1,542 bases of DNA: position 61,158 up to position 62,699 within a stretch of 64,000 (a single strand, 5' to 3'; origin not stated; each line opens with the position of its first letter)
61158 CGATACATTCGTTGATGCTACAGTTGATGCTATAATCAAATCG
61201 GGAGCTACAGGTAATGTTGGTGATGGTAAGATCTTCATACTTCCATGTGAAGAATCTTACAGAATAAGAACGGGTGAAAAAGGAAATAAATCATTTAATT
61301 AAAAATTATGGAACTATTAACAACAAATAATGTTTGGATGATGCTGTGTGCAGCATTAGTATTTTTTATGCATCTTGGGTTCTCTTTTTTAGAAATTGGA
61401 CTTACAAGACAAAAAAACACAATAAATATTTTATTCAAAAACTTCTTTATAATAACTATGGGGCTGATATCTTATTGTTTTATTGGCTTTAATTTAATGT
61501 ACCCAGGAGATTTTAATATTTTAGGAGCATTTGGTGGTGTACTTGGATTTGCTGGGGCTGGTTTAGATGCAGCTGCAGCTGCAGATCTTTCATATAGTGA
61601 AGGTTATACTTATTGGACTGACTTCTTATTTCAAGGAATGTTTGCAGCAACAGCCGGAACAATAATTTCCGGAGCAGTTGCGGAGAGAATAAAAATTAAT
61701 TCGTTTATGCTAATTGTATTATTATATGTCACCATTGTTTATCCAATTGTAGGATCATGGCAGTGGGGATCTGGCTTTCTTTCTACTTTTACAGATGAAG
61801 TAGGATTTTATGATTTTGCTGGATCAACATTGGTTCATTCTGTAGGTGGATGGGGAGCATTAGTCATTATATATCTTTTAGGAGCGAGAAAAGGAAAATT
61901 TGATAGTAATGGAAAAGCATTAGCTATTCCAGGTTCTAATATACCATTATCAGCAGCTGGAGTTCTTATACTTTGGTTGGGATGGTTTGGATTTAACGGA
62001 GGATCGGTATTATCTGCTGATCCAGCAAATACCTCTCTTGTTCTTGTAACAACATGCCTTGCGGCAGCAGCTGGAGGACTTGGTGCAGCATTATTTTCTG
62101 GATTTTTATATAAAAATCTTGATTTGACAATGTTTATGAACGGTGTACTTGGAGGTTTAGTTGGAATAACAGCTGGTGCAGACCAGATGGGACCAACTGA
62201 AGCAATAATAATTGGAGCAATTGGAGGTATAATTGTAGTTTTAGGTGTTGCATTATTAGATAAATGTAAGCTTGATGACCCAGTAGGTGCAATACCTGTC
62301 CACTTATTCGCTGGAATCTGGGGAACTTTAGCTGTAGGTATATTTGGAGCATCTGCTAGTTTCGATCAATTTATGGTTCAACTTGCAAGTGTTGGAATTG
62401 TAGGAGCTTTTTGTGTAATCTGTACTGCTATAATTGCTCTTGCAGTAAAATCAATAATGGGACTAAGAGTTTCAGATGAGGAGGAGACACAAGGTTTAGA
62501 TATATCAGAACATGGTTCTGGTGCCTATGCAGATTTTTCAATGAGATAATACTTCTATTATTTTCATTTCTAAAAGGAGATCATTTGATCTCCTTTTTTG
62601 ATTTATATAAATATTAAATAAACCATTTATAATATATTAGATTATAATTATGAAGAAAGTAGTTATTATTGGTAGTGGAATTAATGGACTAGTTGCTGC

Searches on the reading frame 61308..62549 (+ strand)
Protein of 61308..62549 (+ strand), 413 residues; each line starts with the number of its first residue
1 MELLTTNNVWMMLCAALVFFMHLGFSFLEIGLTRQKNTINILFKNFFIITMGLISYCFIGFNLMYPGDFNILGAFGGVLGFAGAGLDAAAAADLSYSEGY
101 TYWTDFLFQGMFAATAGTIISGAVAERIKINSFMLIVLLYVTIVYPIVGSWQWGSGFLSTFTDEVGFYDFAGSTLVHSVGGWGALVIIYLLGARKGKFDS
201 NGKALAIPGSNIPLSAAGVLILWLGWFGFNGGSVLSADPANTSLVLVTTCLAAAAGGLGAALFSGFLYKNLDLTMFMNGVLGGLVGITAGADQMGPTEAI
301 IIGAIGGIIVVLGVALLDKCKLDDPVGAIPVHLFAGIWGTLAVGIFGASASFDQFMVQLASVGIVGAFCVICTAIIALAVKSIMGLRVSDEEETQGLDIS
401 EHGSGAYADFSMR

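Call 86: search_protein_families(library=pfam, proteins=[window:61308-62549:+], max_evalue=0.0001)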
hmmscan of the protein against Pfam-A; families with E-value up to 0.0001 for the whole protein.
window:61308-62549:+ (413 aa): 1 family
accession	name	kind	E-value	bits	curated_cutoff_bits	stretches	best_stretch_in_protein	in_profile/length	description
PF00909.26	Ammonium_transp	-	1.1e-108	364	23.2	1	9-407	1-399/399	Ammonium Transporter Family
